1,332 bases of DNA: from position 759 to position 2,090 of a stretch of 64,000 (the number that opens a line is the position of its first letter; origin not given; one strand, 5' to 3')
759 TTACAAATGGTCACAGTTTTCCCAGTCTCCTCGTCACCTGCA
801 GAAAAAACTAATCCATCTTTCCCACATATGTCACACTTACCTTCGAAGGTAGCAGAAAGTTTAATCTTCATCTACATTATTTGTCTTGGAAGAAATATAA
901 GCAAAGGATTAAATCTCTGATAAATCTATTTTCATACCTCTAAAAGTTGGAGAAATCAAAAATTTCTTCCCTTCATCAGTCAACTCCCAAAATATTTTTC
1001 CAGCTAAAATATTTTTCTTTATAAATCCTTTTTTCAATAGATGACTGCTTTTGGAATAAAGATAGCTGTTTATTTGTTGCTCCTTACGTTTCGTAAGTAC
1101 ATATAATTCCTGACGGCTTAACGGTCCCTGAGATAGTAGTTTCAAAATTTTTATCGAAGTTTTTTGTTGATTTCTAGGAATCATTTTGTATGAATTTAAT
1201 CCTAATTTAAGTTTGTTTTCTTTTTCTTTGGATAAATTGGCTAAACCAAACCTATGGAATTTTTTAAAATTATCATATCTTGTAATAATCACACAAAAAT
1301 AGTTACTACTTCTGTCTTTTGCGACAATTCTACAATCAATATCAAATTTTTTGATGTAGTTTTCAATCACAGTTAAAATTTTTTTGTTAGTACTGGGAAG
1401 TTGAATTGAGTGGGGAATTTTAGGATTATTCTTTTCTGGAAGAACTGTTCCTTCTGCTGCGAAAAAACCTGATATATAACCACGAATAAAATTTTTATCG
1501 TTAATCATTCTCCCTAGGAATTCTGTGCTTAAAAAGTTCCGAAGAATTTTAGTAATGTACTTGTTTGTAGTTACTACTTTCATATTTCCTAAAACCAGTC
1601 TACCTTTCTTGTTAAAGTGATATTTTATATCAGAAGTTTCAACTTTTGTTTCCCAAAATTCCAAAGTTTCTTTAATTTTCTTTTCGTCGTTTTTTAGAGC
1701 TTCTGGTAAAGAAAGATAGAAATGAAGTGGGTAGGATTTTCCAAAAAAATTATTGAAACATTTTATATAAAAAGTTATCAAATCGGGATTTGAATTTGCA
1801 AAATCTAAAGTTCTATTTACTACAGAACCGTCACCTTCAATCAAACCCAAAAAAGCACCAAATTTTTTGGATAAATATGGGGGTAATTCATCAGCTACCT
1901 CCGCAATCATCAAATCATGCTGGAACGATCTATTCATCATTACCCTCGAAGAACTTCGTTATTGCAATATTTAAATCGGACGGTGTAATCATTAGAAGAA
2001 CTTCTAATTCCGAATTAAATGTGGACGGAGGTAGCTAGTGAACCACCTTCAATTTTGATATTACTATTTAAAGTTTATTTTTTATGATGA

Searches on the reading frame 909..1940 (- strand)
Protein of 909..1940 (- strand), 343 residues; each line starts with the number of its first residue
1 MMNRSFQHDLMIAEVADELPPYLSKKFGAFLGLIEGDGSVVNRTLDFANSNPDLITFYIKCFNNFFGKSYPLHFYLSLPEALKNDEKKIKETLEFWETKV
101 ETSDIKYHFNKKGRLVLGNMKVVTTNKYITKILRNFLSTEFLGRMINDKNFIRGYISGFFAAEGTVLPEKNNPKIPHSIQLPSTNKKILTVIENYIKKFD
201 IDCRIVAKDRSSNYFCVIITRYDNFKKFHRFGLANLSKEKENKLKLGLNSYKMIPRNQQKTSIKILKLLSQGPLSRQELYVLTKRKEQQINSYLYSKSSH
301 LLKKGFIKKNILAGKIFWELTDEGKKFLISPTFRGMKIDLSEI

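Call 18: find_encoding_contigs(protein=window:909-1940:-, flank=10000, max_places=2)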
Protein window:909-1940:- (343 aa): 3 contigs read that carry it; 2 places shown.
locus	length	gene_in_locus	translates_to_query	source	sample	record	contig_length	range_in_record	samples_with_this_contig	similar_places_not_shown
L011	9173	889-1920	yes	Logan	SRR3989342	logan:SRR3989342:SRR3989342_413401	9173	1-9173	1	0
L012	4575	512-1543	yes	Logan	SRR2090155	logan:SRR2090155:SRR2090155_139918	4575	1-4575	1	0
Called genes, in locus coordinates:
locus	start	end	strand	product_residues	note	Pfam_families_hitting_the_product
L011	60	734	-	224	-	PF09969:DUF2203 (faint)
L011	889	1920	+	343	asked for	PF14528:LAGLIDADG_3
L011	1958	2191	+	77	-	-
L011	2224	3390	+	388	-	PF04894:Nre_N, PF04895:Nre_C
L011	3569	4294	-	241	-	PF01978:TrmB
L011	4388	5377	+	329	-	PF00215:OMPdecase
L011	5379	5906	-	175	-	-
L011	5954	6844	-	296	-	PF00156:Pribosyltran (weak)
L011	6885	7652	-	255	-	PF00215:OMPdecase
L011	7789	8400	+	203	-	PF00702:Hydrolase (weak)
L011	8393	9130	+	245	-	PF01978:TrmB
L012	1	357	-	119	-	?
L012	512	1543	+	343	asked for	PF14528:LAGLIDADG_3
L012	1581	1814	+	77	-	-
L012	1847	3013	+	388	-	PF04894:Nre_N, PF04895:Nre_C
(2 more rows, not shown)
